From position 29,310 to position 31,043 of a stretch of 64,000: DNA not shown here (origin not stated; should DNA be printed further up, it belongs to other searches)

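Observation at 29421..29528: Every structurally intact porin has a crippled start, and the only start-competent copy is IS-disrupted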

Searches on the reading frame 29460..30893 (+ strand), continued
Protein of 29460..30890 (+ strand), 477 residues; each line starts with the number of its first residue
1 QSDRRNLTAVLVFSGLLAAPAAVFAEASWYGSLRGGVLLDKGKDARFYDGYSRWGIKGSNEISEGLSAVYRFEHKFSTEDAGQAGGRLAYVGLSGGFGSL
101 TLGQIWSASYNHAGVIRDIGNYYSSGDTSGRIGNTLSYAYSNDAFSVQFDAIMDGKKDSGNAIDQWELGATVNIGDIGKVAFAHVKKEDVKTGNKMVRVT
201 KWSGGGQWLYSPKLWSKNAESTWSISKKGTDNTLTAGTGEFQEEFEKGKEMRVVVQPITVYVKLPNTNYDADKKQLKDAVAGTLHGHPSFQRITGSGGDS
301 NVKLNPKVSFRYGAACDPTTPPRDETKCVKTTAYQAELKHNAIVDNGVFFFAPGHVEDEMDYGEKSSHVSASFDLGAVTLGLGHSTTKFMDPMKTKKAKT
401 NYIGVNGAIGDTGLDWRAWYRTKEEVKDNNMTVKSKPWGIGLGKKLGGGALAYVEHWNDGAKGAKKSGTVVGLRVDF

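Call 37: find_encoding_contigs(protein=P0030, flank=10000, max_places=1)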
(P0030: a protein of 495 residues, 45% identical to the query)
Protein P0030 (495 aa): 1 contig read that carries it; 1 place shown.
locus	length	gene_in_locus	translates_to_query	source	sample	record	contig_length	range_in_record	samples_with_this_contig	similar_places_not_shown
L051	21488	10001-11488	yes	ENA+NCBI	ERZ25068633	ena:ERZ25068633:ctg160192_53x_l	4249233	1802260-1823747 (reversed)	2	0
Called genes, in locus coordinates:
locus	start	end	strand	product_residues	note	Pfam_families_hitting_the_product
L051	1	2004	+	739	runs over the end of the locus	PF13857:Ank_5 (faint), PF13606:Ank_3 (faint), PF00023:Ank (faint), PF12796:Ank_2 (weak), PF13637:Ank_4 (faint)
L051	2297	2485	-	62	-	-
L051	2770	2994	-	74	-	-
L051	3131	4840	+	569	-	PF02463:SMC_N, PF11398:DUF2813, PF13175:AAA_15, PF13476:AAA_23, PF13304:AAA_21, PF13175:AAA_15, PF20469:OLD-like_TOPRIM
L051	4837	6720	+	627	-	PF00580:UvrD-helicase, PF13245:AAA_19, PF01443:Viral_helicase1 (faint), PF13361:UvrD_C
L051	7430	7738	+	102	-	-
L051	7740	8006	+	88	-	-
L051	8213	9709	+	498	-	PF13609:Porin_4, PF00267:Porin_1 (weak)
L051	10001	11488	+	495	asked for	PF13609:Porin_4, PF00267:Porin_1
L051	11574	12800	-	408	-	-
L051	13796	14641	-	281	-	PF05107:Cas_Cas7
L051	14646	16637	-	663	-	PF09709:Cas_Csd1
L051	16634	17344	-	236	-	PF09704:Cas_Cas5d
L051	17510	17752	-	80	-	-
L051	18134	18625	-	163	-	-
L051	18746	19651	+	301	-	-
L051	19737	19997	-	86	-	-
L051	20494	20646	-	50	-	-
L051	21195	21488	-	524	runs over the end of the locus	PF13609:Porin_4, PF00267:Porin_1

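Call 38: find_encoding_contigs(protein=P0014, flank=10000, max_places=1)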
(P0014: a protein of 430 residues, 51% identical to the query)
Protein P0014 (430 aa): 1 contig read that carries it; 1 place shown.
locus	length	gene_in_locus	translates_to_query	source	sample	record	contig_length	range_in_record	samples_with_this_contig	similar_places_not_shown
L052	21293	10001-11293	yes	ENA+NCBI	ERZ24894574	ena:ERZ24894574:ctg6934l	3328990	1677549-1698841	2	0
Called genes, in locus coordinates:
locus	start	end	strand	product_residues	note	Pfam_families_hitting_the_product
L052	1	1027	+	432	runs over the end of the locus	PF13609:Porin_4, PF00267:Porin_1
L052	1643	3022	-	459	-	PF13609:Porin_4, PF00267:Porin_1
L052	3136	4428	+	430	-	PF13401:AAA_22 (faint), PF13191:AAA_16 (weak)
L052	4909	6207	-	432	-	PF13401:AAA_22 (faint), PF13191:AAA_16 (weak)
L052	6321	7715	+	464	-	PF00267:Porin_1, PF13609:Porin_4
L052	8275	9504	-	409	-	PF13609:Porin_4, PF00267:Porin_1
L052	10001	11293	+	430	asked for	PF13609:Porin_4, PF00267:Porin_1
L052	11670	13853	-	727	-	PF13384:HTH_23 (faint), PF13518:HTH_28 (faint), PF13551:HTH_29 (faint), PF21804:Transposase_29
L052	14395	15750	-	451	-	PF13609:Porin_4, PF00267:Porin_1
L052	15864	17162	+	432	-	PF13401:AAA_22 (faint), PF13191:AAA_16 (weak)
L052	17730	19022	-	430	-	PF13401:AAA_22 (faint)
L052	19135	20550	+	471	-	PF13609:Porin_4, PF00267:Porin_1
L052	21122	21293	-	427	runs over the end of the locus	PF13609:Porin_4, PF00267:Porin_1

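Call 41: search_protein_families(library=ncbifam, proteins=[L052:3136-4428:+, window:29535-30893:+], max_evalue=0.01)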
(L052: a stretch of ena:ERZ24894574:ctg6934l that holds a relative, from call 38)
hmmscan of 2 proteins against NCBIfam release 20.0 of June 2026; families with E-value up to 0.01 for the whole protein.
L052:3136-4428:+ (430 aa): 0 families

window:29535-30893:+ (452 aa): 1 family
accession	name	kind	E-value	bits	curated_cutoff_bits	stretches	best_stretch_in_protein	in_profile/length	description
NF040479.1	porin_porB_Neis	equivalog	4e-06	26.4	480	1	24-83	55-115/344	trimeric porin PorB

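Call 42: search_solved_structures(query=L052:3136-4428:+, max_evalue=0.01)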
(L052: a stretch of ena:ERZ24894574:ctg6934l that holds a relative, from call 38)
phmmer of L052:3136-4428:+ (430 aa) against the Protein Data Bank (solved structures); distinct sequences matched with E-value up to 0.01: 0.

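Call 50: find_encoding_contigs(protein=P0086, flank=1500, max_places=2)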
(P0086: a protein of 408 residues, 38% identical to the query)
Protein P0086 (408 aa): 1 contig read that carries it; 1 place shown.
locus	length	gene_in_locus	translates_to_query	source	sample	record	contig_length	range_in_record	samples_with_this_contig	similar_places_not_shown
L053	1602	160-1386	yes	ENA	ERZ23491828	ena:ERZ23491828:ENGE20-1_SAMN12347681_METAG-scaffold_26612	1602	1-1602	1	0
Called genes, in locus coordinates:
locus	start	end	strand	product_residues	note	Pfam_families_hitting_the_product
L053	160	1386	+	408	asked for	PF13609:Porin_4, PF00267:Porin_1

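Call 51: find_encoding_contigs(protein=P0105, flank=1500, max_places=2)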
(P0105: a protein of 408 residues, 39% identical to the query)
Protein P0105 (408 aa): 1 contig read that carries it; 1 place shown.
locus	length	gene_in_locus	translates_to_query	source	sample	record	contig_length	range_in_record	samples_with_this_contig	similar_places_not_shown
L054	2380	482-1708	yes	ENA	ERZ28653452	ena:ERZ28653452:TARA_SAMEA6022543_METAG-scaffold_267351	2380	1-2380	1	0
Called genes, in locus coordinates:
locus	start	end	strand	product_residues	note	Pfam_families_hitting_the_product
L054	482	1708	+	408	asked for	PF13609:Porin_4, PF00267:Porin_1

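Call 54: find_encoding_contigs(protein=P0002, flank=10000, max_places=4)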
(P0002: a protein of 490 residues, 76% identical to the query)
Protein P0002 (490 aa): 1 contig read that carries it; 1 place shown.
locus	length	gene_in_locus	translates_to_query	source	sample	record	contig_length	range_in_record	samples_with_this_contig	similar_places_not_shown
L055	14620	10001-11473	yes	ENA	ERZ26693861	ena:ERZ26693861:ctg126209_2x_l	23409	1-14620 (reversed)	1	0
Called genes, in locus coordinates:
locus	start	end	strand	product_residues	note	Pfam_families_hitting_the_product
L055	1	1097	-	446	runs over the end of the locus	PF00801:PKD (weak), PF05345:He_PIG, PF17963:Big_9, PF22352:K319L-like_PKD, PF00801:PKD, PF05345:He_PIG, PF17963:Big_9, PF22352:K319L-like_PKD, +5 more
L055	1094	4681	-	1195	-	PF03160:Calx-beta, PF05345:He_PIG, PF17963:Big_9, PF22352:K319L-like_PKD, PF03160:Calx-beta, PF05345:He_PIG, PF17963:Big_9, PF22352:K319L-like_PKD, +28 more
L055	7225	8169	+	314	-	PF12760:Zn_ribbon_IS1595, PF12762:DDE_Tnp_IS1595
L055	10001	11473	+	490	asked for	PF13609:Porin_4, PF00267:Porin_1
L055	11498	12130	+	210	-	-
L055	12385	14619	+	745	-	?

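Call 66: predict_structure(alignment_id=A3)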
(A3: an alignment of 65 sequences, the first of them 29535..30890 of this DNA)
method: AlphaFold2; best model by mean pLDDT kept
length: 452 residues; sequences in the alignment: 65
mean_pLDDT: 85.8   pTM: 0.77
mean pLDDT of the five models: 85.8, 85.7, 85.4, 84.3, 83.6
residues with pLDDT >= 90: 263; 70-90: 124; 50-70: 46; < 50: 19
segments of 3 or more residues with pLDDT < 50: 205-215
pLDDT, mean of each block of 10 residues (from residue 1): 90 91 90 91 92 86 91 94 96 90 92 96 94 90 97 96 92 80 72 51 47 48 79 91 93 81 81 53 78 66 89 77 88 92 97 96 90 96 93 96 85 96 94 84 94 92
secondary structure, 60 per line:
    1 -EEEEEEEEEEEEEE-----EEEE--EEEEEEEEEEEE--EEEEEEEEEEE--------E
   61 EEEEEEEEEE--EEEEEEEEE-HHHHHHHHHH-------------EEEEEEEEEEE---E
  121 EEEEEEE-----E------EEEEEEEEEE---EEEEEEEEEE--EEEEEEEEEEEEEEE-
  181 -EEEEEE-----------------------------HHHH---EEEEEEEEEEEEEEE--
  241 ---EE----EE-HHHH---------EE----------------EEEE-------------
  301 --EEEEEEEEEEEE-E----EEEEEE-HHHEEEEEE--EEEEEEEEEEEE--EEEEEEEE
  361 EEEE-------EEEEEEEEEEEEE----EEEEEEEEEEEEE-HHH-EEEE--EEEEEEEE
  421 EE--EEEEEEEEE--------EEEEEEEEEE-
elements in order: E2-15 E21-24 E27-38 E41-51 E60-70 E73-81 H83-92 E106-116 E120-127 E140-149 E153-162 E165-179 E182-187 H217-220 E224-238 H253-256 E284-287 E303-314 E321-326 E331-336 E339-350 E353-364 E372-384 E389-401 E407-410 E413-422 E425-433 E442-451

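Call 69: fold_search(model_id=the predicted structure, library=pdb)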
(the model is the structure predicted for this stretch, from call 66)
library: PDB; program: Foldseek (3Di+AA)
matches with E <= 10: 693; with E <= 0.001: 195
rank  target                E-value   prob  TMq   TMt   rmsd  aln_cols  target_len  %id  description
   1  6ehf                  1.9e-14  1.00  0.51  0.71   8.1       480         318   12  OmpT (in-vitro folded), an outer membrane protein Vibrio cholerae (trimer form) (released 2018-04-25)
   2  2fgq                  1.1e-13  1.00  0.47  0.64  14.5       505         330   13  High resolution X-ray structure of Omp32 in complex with malate (released 2006-01-31)
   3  8wv0_B                1.3e-13  1.00  0.52  0.70   7.7       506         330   12  Outer membrane porin of Burkholderia pseudomallei (BpsOmp38) (released 2024-10-30)
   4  6ehd                  1.8e-13  1.00  0.50  0.68   6.5       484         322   11  OmpT (in-vitro folded), an outer membrane protein of Vibrio cholerae (released 2018-04-25)
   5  6ehe                  1.9e-13  1.00  0.54  0.78   6.2       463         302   11  OmpTdeltaL8 (loop L8 deletion mutant of OmpT), an outer membrane protein of Vibrio cholerae (released 2018-04-25)
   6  7de8                  3.5e-13  1.00  0.48  0.62  10.7       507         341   12  Crystal Structure of outer membrane protein PorB with G103K mutations from Neisseria meningitidis W135 (released 2021-03-31)
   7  8jto                  5.2e-13  1.00  0.50  0.65  10.1       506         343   13  Outer membrane porin of Burkholderia pseudomallei (BpsOmp38) in complex with ceftazidime (released 2024-06-26)
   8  3a2s_X                5.2e-13  1.00  0.52  0.67   9.9       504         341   12  Crystal Structure of outer membrane protein PorB from Neisseria meningitidis in complex with sucrose (released 2010-04-07)
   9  4d64_A                7.6e-13  1.00  0.53  0.68   6.5       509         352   14  Structure of porin Omp-Pst1 from P. stuartii; the crystallographic symmetry generates a dimer of trimers. (released 2016-03-09)
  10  5oyk                  9.7e-13  1.00  0.50  0.69   6.7       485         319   11  Outer-membrane expressed OmpT of Vibrio cholerae (released 2018-04-25)
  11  1e54_A                1.2e-12  1.00  0.52  0.70   6.2       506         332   11  Anion-selective porin from Comamonas acidovorans (released 2001-07-12)
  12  8wv0_A                1.2e-12  1.00  0.52  0.70   8.0       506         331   12  Outer membrane porin of Burkholderia pseudomallei (BpsOmp38) (released 2024-10-30)
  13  4aui_A                2.0e-12  1.00  0.50  0.71   7.5       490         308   12  STRUCTURE AND FUNCTION OF THE PORB PORIN FROM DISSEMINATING N. GONORRHOEAE (released 2012-10-10)
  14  5o78_A                3.8e-12  1.00  0.52  0.69   7.2       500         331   13  Crystal structure of Omp35 from Enterobacter aerogenes (released 2018-06-20)
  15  6ehb_A                4.4e-12  1.00  0.50  0.69   6.2       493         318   12  OmpU, an outer membrane protein, of Vibrio cholerae (released 2018-04-25)
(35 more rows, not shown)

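Call 71: find_encoding_contigs(protein=P0039, flank=3000, max_places=2)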
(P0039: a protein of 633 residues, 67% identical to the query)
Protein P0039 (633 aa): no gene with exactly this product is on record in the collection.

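Call 72: find_encoding_contigs(protein=P0094, flank=2500, max_places=2)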
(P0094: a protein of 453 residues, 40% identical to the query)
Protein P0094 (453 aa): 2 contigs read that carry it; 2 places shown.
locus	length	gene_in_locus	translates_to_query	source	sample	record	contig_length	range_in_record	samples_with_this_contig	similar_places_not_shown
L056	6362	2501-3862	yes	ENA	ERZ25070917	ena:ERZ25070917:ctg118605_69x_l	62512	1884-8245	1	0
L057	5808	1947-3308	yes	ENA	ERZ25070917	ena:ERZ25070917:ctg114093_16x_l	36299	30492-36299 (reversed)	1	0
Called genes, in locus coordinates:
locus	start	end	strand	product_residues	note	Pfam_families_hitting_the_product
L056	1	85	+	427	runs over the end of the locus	PF13623:SurA_N_2 (weak), PF13624:SurA_N_3, PF09312:SurA_N, PF13145:Rotamase_2 (weak), PF13616:Rotamase_3, PF00639:Rotamase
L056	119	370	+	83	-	PF04380:BMFP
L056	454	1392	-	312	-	PF00294:PfkB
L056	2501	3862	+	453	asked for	PF13609:Porin_4, PF00267:Porin_1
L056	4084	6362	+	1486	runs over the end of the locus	PF27417:BigA_3rd (weak)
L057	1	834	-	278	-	?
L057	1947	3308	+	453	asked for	PF13609:Porin_4, PF00267:Porin_1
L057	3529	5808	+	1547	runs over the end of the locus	-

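Call 87: search_protein_families(library=pfam, proteins=[L051:18746-19651:+, L051:7430-7738:+, L051:7740-8006:+], max_evalue=0.001)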
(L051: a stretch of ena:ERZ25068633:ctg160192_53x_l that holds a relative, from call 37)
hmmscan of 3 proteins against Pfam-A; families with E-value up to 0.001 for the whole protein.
L051:18746-19651:+ (301 aa): 0 families

L051:7430-7738:+ (102 aa): 0 families

L051:7740-8006:+ (88 aa): 0 families
